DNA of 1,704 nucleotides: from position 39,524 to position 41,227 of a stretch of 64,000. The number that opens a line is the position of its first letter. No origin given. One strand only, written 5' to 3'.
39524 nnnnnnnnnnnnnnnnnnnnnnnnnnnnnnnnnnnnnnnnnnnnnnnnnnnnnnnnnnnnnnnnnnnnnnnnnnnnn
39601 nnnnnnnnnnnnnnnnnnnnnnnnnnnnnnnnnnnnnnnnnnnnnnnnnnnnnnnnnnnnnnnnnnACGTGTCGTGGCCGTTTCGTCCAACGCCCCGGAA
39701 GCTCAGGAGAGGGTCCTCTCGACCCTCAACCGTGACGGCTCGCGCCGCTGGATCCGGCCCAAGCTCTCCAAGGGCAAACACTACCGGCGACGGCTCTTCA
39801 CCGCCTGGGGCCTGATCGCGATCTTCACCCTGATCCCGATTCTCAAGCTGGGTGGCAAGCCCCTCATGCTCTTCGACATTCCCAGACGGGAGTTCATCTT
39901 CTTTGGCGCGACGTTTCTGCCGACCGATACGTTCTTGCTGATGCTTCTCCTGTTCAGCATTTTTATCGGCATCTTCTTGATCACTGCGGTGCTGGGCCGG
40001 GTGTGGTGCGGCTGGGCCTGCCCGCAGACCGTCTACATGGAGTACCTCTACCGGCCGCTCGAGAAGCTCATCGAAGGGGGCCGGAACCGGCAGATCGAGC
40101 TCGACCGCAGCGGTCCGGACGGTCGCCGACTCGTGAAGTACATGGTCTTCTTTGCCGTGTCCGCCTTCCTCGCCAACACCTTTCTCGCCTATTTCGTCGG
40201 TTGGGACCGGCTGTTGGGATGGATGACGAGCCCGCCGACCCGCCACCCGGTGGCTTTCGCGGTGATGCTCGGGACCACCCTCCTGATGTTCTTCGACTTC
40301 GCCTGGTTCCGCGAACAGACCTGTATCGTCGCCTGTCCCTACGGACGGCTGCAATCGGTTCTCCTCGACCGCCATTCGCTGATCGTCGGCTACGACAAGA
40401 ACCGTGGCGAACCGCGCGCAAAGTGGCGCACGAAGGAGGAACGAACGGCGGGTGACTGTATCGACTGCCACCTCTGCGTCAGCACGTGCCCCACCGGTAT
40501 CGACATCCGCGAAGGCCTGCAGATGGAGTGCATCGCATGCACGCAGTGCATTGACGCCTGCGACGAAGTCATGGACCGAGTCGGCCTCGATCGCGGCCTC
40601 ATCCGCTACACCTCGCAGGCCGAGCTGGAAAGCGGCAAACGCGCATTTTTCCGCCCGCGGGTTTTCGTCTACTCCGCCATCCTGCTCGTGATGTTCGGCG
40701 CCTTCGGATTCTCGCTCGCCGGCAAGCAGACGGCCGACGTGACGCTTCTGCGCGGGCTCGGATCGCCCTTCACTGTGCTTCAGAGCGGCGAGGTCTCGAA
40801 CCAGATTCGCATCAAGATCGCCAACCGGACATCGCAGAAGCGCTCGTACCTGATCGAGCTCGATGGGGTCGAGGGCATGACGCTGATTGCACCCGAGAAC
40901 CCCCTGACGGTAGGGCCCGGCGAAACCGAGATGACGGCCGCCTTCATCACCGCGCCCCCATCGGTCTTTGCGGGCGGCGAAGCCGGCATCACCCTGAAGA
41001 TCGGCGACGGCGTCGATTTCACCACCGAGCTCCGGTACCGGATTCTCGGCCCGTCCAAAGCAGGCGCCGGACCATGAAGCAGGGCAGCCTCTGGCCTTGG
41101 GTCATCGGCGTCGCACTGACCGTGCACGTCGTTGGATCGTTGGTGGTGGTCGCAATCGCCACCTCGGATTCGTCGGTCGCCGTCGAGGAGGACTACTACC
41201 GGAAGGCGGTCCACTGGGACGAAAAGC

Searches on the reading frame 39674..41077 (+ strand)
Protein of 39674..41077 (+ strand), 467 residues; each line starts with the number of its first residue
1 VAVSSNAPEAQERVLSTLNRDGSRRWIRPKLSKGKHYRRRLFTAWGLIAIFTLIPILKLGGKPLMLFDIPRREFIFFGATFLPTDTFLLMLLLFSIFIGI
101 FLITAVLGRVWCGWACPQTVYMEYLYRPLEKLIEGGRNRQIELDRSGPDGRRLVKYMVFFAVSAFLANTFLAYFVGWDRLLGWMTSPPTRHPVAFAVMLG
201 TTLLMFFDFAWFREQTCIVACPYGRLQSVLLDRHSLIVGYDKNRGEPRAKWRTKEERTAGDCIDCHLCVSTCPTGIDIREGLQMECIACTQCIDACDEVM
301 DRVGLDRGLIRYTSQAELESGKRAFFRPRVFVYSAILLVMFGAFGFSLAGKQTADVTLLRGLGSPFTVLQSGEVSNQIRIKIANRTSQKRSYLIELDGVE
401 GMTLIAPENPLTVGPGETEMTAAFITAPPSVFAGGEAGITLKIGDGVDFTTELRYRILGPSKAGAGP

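Call 59: search_protein_families(library=pfam, proteins=[window:39674-41077:+], max_evalue=0.0001)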
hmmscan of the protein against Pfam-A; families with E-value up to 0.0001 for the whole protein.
window:39674-41077:+ (467 aa): 10 families
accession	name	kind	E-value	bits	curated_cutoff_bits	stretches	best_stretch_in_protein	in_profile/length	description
PF13746.11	Fer4_18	-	3.5e-40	137.2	27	1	212-315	1-114/114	4Fe-4S dicluster domain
PF11614.14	FixG_C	-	2e-16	60.7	25.6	1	344-452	1-111/119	IG-like fold at C-terminal of FixG, putative oxidoreductase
PF12801.12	Fer4_5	-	1.9e-12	47.4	22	1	91-132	3-44/48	4Fe-4S binding domain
PF13187.11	Fer4_9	-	3.8e-07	30.5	27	0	216-275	7-50/52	4Fe-4S dicluster domain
PF12838.12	Fer4_7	-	4.6e-07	30.6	27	1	216-276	7-52/52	4Fe-4S dicluster domain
PF13183.11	Fer4_8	-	6.5e-06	27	27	0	216-276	10-68/68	4Fe-4S dicluster domain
PF13534.11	Fer4_17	-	7.6e-06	26.8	22.2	0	216-277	7-61/61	4Fe-4S dicluster domain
PF13237.11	Fer4_10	-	1e-05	25.8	25.5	0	216-273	14-53/53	4Fe-4S dicluster domain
PF12800.12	Fer4_4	-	3.1e-05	24.4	24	0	261-275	3-17/17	4Fe-4S binding domain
PF14697.11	Fer4_21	-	7.8e-05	23.2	35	0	284-298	6-20/59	4Fe-4S dicluster domain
